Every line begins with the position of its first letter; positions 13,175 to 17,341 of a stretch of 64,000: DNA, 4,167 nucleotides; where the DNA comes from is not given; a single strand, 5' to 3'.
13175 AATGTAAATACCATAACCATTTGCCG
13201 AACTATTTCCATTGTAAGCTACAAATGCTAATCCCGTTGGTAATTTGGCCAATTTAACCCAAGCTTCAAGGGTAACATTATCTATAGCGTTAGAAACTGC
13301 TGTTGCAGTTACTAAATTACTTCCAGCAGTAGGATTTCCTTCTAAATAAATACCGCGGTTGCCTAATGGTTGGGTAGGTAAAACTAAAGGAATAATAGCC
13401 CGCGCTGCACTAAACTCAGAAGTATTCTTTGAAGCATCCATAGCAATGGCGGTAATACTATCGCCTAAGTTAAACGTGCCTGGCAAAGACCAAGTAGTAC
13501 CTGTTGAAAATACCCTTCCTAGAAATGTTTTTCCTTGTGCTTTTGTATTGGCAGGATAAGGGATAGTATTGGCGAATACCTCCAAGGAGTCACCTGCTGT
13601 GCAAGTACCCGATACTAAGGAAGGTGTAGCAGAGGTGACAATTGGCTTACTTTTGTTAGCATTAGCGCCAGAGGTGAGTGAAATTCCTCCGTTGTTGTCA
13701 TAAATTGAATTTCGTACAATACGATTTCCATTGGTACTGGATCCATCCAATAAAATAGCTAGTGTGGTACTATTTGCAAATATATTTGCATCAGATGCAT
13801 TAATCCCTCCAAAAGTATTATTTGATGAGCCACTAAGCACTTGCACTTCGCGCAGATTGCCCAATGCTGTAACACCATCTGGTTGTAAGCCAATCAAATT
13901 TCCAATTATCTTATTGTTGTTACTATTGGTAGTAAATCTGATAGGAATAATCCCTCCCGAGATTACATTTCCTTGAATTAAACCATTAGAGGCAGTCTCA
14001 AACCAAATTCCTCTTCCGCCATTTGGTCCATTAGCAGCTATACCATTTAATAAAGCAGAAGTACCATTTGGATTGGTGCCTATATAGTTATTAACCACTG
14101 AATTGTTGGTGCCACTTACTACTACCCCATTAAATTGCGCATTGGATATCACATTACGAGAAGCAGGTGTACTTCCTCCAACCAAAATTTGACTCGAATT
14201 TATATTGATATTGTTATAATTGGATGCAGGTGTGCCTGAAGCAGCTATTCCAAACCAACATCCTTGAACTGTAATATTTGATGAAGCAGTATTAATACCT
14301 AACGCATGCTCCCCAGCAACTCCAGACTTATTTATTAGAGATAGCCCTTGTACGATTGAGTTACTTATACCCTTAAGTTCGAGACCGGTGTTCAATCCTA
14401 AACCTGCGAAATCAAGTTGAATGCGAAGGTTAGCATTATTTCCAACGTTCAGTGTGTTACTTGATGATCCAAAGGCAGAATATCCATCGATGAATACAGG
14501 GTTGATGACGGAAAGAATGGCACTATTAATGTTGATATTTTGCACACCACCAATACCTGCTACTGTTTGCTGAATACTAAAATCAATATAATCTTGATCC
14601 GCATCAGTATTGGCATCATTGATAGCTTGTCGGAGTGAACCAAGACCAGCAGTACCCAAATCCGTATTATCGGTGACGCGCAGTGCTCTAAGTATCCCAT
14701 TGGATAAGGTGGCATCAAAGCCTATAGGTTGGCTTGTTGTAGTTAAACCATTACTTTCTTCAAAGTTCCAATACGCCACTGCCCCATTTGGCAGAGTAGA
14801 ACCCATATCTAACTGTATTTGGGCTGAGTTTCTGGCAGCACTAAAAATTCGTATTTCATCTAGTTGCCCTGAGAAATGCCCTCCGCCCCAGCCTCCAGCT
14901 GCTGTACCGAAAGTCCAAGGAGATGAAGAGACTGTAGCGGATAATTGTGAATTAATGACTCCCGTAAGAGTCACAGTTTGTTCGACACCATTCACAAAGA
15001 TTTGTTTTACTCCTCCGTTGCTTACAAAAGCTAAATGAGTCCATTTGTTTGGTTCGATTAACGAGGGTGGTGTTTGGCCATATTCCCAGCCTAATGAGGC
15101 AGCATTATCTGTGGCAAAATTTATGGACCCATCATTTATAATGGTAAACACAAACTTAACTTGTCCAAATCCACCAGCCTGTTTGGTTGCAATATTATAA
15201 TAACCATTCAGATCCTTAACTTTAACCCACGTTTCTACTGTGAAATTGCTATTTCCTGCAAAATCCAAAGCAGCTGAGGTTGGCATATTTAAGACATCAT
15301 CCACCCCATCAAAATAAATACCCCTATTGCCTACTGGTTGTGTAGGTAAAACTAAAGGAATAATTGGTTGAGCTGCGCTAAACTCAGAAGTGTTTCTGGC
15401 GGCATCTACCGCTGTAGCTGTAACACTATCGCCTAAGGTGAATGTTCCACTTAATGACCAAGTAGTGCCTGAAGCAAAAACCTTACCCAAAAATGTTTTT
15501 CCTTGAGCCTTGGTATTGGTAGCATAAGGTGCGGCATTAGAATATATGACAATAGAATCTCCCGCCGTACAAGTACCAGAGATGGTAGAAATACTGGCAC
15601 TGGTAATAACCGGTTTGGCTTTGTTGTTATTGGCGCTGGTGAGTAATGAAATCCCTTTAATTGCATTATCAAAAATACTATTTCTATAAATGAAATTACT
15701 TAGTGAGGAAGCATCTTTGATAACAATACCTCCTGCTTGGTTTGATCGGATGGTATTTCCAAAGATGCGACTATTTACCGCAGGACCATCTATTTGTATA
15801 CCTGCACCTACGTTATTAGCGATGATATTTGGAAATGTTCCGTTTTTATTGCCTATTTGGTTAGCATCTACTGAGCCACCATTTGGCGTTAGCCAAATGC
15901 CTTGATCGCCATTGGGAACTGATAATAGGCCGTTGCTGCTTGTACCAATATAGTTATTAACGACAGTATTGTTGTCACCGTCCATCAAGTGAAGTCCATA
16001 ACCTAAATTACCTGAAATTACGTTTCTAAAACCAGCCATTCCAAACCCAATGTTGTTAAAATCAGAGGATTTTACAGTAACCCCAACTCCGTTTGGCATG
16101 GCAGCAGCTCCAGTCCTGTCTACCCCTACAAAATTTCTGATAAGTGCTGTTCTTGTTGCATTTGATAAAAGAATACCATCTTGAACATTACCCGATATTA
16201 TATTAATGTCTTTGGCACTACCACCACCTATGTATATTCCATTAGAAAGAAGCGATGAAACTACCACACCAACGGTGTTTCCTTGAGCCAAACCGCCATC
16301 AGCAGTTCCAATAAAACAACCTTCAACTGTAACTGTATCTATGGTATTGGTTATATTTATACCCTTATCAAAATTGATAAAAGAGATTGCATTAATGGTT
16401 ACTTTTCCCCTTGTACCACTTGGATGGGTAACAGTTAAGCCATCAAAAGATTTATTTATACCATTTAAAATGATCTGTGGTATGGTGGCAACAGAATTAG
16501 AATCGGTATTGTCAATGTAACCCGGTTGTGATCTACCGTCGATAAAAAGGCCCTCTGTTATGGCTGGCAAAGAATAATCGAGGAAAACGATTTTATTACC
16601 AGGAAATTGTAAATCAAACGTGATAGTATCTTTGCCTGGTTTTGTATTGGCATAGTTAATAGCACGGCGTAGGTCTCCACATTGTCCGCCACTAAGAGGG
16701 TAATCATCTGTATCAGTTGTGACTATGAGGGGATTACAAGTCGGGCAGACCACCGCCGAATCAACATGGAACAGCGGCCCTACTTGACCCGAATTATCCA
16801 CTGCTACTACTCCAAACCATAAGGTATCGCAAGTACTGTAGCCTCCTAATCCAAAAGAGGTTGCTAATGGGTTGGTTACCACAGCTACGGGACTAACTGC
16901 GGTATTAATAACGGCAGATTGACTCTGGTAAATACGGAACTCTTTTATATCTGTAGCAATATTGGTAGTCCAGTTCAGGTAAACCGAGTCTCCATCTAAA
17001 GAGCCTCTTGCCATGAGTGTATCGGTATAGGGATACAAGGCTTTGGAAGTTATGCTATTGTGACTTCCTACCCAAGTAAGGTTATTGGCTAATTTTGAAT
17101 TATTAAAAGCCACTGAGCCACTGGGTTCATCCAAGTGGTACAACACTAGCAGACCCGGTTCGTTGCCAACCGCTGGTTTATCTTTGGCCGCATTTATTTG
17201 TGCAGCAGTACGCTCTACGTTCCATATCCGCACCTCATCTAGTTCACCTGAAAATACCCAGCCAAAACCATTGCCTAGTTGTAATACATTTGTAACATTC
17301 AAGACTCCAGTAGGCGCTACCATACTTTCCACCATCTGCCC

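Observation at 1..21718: Giant ORF of at least 7,239 codons that the supplied ORF track does not show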

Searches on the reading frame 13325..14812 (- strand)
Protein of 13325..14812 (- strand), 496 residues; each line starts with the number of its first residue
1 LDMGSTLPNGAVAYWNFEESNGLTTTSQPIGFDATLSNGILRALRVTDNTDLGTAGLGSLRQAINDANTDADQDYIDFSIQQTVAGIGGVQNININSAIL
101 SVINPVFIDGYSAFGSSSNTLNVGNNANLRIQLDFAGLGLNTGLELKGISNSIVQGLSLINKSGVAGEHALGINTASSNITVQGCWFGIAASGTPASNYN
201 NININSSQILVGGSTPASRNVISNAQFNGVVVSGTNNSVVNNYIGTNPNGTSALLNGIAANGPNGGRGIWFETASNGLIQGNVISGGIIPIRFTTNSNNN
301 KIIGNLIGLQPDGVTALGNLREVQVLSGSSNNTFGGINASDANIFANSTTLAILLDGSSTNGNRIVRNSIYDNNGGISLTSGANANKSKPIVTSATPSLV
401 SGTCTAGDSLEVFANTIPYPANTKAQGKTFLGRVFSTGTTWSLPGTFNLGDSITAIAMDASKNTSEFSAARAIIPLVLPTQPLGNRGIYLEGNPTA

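Call 16: search_protein_families(library=pfam, proteins=[window:13325-14812:-], max_evalue=1)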
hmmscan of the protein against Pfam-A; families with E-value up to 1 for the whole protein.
window:13325-14812:- (496 aa): 1 family
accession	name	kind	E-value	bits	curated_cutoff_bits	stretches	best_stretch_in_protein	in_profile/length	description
PF05048.19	NosD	-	0.00057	19.8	23.6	1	140-306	15-168/212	Periplasmic copper-binding protein (NosD)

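Call 24: search_protein_families(library=ncbifam, proteins=[window:13325-14812:-], max_evalue=0.1)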
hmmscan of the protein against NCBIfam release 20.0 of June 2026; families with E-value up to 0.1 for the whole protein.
window:13325-14812:- (496 aa): 0 families

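Call 32: predict_structure(alignment_id=A1)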
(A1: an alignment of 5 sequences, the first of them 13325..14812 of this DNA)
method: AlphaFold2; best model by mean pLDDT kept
length: 496 residues; sequences in the alignment: 5
mean_pLDDT: 58.9   pTM: 0.65
mean pLDDT of the five models: 58.9, 54.9, 54.9, 53.6, 51.9
residues with pLDDT >= 90: 17; 70-90: 133; 50-70: 175; < 50: 171
segments of 3 or more residues with pLDDT < 50: 1-74, 79-92, 96-99, 112-129, 136-141, 260-263, 373-375, 382-386, 395-397, 416-427, 469-496
pLDDT, mean of each block of 10 residues (from residue 1): 33 40 34 45 41 35 43 50 42 49 58 33 34 48 66 73 61 82 79 59 89 83 79 91 81 61 65 87 78 80 82 66 63 70 66 61 66 53 50 56 66 54 44 67 65 61 52 31 34 34
secondary structure, 60 per line:
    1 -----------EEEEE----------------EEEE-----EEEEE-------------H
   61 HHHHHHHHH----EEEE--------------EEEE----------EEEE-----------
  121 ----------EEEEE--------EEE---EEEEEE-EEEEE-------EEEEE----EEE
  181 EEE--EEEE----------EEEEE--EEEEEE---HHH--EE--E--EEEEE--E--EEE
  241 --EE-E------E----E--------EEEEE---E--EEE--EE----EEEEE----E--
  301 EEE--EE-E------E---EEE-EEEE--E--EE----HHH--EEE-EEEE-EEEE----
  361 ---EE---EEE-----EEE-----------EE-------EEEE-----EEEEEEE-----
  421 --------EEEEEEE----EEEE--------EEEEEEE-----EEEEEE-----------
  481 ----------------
elements in order: E12-16 E33-36 E42-46 H60-69 E74-77 E92-95 E106-109 E131-135 E144-146 E150-155 E157-161 E169-173 E178-183 E186-189 E200-204 E207-212 E228-232 E238-240 E267-271 E278-280 E289-293 E301-303 E320-322 E324-327 E344-346 E348-351 E353-356 E369-371 E377-379 E400-403 E409-415 E429-435 E440-443 E452-458 E464-469

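Call 35: fold_search(model_id=the predicted structure, library=pdb)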
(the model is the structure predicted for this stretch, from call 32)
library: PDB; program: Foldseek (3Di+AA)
matches with E <= 10: 882; with E <= 0.001: 12
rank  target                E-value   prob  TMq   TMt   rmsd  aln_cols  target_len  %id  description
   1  8wm1_A                2.8e-07  1.00  0.37  0.39  12.9       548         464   14  DHS dehydratase (released 2024-10-02)
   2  6w4q_D                1.2e-05  1.00  0.32  0.22  15.5       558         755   11  Crystal structure of full-length tailspike protein 2 (TSP2, ORF211) ) from Escherichia coli O157:H7 bacteriophage CAB1 (released 2021-01-20)
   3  6w4q_A                1.7e-05  1.00  0.27  0.19  14.9       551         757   10  Crystal structure of full-length tailspike protein 2 (TSP2, ORF211) ) from Escherichia coli O157:H7 bacteriophage CAB1 (released 2021-01-20)
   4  6w4q_E                3.1e-05  1.00  0.31  0.22  15.0       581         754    9  Crystal structure of full-length tailspike protein 2 (TSP2, ORF211) ) from Escherichia coli O157:H7 bacteriophage CAB1 (released 2021-01-20)
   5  6w4q_B                4.1e-05  1.00  0.24  0.17  15.5       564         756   11  Crystal structure of full-length tailspike protein 2 (TSP2, ORF211) ) from Escherichia coli O157:H7 bacteriophage CAB1 (released 2021-01-20)
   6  5w6p_A                4.3e-05  1.00  0.31  0.23  15.0       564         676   10  Crystal structure of Bacteriophage CBA120 tailspike protein 2 enzymatically active domain (TSP2dN, orf211) (released 2018-10-24)
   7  5w6p_F                4.7e-05  1.00  0.25  0.19  15.8       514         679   11  Crystal structure of Bacteriophage CBA120 tailspike protein 2 enzymatically active domain (TSP2dN, orf211) (released 2018-10-24)
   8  5w6p_D                5.2e-05  1.00  0.29  0.22  15.8       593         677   11  Crystal structure of Bacteriophage CBA120 tailspike protein 2 enzymatically active domain (TSP2dN, orf211) (released 2018-10-24)
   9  6w4q_C                8.1e-05  1.00  0.26  0.18  15.7       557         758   11  Crystal structure of full-length tailspike protein 2 (TSP2, ORF211) ) from Escherichia coli O157:H7 bacteriophage CAB1 (released 2021-01-20)
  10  6f7k_B                1.1e-04  1.00  0.29  0.27  16.0       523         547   13  Crystal structure of Dettilon tailspike protein (gp208) (released 2018-12-19)
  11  6w4q_F                1.2e-04  1.00  0.25  0.18  15.8       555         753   12  Crystal structure of full-length tailspike protein 2 (TSP2, ORF211) ) from Escherichia coli O157:H7 bacteriophage CAB1 (released 2021-01-20)
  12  6gvr_A                9.5e-04  0.99  0.27  0.23  17.1       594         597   11  TAILSPIKE PROTEIN MUTANT E372Q (DELTA N471/S472) OF E. COLI BACTERIOPHAGE HK620 IN COMPLEX WITH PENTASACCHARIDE (released 2018-07-11)
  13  6gvp_A                1.5e-03  0.92  0.25  0.22  17.1       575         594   11  TAILSPIKE PROTEIN MUTANT E372Q (DELTA N471/S472) OF E. COLI BACTERIOPHAGE HK620 IN COMPLEX WITH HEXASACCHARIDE (released 2018-07-11)
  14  9j4l_A                1.6e-03  1.00  0.35  0.42  13.4       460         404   14  Crystal structure of GH9l Inulin fructotransferases (IFTase) (released 2024-09-04)
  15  5w6h_A                1.9e-03  0.99  0.27  0.21  13.5       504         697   10  Crystal structure of Bacteriophage CBA120 tailspike protein 4 enzymatically active domain (TSP4dN, orf213) (released 2018-10-24)
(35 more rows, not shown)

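Call 37: find_related_loci(query=A1, collection=genome_contigs, flank=10000)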
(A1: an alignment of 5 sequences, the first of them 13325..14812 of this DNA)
Query A1 (496 aa) in genome_contigs; peptide patterns used: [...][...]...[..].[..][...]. (x = any residue, [..] = any of these).
263 stretches matched a pattern; 209 encode a relative of the query (tblastn E <= 1e-3); the best 80 are kept; 80 distinct loci.
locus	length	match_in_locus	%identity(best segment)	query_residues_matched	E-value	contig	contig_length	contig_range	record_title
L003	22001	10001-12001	46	2-496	2e-111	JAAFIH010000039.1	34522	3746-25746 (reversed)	MAG: Cytophagales bacterium isolate bin10.concoct.b28b32b33.016 WN_Cytophagales_18_scaffold_39, whole genome shotgun seq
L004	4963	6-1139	39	98-476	8e-55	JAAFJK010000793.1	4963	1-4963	MAG: Cytophagales bacterium isolate bin9.concoct.b28b32b33.015 WN_Cytophagales_9_scaffold_678, whole genome shotgun sequ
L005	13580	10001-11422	39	2-474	1e-52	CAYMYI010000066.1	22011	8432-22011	MAG TPA_asm: uncultured Roseobacteraceae bacterium isolate SRP141376_co5_412 genome assembly, contig: NODE_5675_length_2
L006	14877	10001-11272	38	41-480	7e-51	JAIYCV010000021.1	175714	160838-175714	MAG: Flammeovirgaceae bacterium isolate H1_MAG_00012 pond_H1_MAG_00012_000000000023, whole genome shotgun sequence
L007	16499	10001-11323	35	41-473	1e-43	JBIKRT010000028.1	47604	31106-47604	MAG: Cyclobacteriaceae bacterium isolate ME2015-06-19_3300044640_group6_bin105 Rohwer_bin633_scaffold_277_c1, whole geno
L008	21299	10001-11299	34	2-485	7e-39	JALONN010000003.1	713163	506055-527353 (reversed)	MAG: Raineya sp. isolate Prado078 scaffold_2, whole genome shotgun sequence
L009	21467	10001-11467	32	59-468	1e-33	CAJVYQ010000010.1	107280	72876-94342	MAG TPA_asm: uncultured Deferribacteres bacterium isolate DRR093004_bin.37_MetaBAT_v2.12.1_MAG genome assembly, contig:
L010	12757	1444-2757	35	54-475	2e-32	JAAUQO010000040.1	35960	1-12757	MAG: Oscillochloris sp. isolate RM1_1_4 NODE_361_length_35960_cov_4.066447, whole genome shotgun sequence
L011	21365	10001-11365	33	56-483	2e-31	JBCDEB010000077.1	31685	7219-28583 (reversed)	MAG: Cyanobacteria bacterium P01_G01_bin.54 k141_2274167_length_31685_cov_19.0000, whole genome shotgun sequence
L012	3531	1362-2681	33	56-468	1e-29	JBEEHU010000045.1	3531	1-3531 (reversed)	MAG: Verrucomicrobiota bacterium isolate BP_755 scaffold_3537969, whole genome shotgun sequence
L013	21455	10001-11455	31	59-468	4e-29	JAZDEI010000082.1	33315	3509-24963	MAG: Candidatus Neomarinimicrobiota bacterium isolate MEGAHIT-group-0.133 k141_17122583, whole genome shotgun sequence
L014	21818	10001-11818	36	55-370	2e-28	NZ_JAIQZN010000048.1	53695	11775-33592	Argonema antarcticum A004/B2 NODE_78_length_53695_cov_13.771345, whole genome shotgun sequence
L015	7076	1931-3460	30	59-495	3e-28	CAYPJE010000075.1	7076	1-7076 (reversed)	MAG TPA_asm: uncultured bacterium isolate SRP167671_co2_198 genome assembly, contig: NODE_12664_length_7076_cov_10.94459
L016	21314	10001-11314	32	50-468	3e-28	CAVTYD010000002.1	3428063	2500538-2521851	MAG: uncultured Acidobacteriota bacterium isolate MFD06714.bin.2.31 genome assembly, contig: contig_15739, whole genome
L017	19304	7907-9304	32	33-482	9e-28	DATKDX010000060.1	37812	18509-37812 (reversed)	MAG TPA_asm: Dehalococcoidia bacterium isolate SMAG_U14484 k141_507602, whole genome shotgun sequence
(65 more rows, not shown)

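Call 50: search_solved_structures(query=A1, max_evalue=1)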
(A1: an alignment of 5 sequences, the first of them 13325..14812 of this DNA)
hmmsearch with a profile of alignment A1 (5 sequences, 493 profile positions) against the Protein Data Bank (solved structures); distinct sequences matched with E-value up to 1: 0.

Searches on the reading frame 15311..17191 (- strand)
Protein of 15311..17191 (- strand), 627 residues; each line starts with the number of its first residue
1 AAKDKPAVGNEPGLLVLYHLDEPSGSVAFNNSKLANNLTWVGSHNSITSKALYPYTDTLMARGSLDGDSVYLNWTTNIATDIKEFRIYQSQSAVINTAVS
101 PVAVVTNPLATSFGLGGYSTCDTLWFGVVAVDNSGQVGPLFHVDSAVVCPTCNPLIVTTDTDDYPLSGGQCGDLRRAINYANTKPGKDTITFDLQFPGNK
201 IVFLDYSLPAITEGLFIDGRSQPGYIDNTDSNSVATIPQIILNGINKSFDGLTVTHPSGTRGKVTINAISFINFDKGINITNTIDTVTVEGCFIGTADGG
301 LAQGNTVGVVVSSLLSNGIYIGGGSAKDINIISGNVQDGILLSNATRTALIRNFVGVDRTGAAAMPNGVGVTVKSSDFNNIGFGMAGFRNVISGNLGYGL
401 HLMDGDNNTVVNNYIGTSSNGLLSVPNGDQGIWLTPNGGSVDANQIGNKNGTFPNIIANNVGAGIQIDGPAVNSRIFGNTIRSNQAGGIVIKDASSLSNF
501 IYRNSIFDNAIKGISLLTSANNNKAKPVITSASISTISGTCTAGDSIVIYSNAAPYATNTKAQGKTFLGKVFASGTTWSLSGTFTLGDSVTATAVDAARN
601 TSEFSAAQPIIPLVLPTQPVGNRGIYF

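Call 16: search_protein_families(library=pfam, proteins=[window:15311-17191:-], max_evalue=1)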
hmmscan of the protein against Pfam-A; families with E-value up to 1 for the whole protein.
window:15311-17191:- (627 aa): 2 families
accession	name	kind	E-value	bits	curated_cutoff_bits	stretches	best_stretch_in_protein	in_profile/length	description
PF13229.12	Beta_helix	-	2.4e-09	37.5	25.9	2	318-524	2-152/158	Right handed beta helix region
PF05048.19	NosD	-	1.3e-08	35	23.6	2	263-437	38-190/212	Periplasmic copper-binding protein (NosD)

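Call 22: search_solved_structures(query=window:15311-17191:-, max_evalue=1)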
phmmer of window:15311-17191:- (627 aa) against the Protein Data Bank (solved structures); distinct sequences matched with E-value up to 1: 7.
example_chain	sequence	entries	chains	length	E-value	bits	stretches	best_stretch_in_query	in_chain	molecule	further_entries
4ozz_A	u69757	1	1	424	0.028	16.2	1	463-522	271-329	Poly(beta-D-mannuronate) C5 epimerase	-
4ozy_A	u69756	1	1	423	0.028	16.2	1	463-522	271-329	Poly(beta-D-mannuronate) C5 epimerase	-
4nk8_A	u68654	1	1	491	0.031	16.1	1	463-522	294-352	Poly(beta-D-mannuronate) C5 epimerase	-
4nk6_A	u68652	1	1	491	0.031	16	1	463-522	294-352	Poly(beta-D-mannuronate) C5 epimerase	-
8ofr_A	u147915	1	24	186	0.22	13.3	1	419-492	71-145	Fiber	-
8ofq_A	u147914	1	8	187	0.22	13.2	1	419-492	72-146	Fiber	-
9k35_A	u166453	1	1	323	0.59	11.8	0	136-178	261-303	(R)-selective transaminase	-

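Call 24: search_protein_families(library=ncbifam, proteins=[window:15311-17191:-], max_evalue=0.1)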
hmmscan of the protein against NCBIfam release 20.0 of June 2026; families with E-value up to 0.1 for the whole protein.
window:15311-17191:- (627 aa): 1 family
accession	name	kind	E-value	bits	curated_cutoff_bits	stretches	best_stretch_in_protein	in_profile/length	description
NF038177.1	epimerase_AlgG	equivalog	0.0049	15.5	700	1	464-522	323-380/519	mannuronan 5-epimerase AlgG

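Call 69: search_solved_structures(query=window:15311-17191:-, max_evalue=0.05, show_alignments=1)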
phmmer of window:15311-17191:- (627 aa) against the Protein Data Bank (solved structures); distinct sequences matched with E-value up to 0.05: 4.
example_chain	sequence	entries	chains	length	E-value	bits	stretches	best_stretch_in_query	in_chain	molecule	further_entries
4ozz_A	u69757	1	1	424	0.028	16.2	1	463-522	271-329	Poly(beta-D-mannuronate) C5 epimerase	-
4ozy_A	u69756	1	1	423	0.028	16.2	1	463-522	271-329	Poly(beta-D-mannuronate) C5 epimerase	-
4nk8_A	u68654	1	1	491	0.031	16.1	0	463-522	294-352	Poly(beta-D-mannuronate) C5 epimerase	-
4nk6_A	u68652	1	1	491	0.031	16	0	463-522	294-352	Poly(beta-D-mannuronate) C5 epimerase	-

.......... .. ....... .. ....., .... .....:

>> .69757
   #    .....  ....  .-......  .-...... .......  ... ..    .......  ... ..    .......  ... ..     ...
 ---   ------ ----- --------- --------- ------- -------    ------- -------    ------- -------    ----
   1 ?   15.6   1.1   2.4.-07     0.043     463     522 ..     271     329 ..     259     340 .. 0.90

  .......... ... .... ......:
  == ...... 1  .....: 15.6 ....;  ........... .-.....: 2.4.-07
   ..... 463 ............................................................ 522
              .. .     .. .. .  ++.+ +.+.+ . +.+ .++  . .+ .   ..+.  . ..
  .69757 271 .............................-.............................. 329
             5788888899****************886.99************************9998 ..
